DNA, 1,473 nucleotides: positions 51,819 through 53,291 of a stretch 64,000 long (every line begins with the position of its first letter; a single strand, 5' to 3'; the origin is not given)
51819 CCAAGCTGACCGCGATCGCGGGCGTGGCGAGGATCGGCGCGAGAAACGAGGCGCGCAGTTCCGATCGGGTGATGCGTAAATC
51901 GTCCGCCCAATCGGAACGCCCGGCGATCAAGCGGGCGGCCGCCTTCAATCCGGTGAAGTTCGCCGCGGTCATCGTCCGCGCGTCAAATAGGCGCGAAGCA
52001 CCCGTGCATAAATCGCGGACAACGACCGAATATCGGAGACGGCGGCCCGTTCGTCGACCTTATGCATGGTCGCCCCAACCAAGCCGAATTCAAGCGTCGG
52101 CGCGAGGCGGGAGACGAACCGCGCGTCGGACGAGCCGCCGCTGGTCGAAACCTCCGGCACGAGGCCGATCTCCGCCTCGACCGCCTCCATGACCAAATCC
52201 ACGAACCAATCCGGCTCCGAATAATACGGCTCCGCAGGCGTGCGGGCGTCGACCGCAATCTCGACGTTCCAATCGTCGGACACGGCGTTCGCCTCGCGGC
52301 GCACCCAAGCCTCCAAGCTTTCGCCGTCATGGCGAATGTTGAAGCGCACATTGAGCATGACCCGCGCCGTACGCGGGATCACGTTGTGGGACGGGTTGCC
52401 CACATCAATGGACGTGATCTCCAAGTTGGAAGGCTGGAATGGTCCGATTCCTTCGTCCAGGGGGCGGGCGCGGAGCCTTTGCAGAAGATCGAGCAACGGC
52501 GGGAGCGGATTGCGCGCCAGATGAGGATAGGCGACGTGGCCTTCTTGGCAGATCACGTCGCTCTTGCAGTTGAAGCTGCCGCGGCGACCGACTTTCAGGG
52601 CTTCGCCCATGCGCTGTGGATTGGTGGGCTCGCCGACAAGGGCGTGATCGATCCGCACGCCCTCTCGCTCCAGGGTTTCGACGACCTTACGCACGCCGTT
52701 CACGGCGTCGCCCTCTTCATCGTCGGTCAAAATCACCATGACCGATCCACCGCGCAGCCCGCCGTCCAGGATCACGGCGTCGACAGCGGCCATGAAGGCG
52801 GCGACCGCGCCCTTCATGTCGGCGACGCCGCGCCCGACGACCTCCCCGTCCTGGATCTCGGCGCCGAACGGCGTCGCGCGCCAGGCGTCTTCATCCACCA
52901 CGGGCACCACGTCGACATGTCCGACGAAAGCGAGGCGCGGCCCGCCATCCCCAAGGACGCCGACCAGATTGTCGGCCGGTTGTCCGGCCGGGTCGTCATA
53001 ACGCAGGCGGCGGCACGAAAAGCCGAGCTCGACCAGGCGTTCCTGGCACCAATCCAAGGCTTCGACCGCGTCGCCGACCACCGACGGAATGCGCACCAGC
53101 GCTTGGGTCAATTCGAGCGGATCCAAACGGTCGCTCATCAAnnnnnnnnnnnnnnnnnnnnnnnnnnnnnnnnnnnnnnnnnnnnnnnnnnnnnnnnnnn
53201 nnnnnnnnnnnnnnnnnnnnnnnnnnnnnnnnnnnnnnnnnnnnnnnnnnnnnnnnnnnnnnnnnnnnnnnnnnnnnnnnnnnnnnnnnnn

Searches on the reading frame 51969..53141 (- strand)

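Call 47: search_protein_families(library=pfam, proteins=[window:51969-53141:-], max_evalue=0.00001)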
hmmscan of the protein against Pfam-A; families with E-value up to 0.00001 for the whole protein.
window:51969-53141:- (390 aa): 2 families
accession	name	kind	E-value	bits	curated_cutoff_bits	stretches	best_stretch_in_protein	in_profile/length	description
PF01546.33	Peptidase_M20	-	3e-35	122.4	24.6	1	71-383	1-205/206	Peptidase family M20/M25/M40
PF07687.19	M20_dimer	-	4.1e-18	65.7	21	1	184-288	1-103/107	Peptidase dimerisation domain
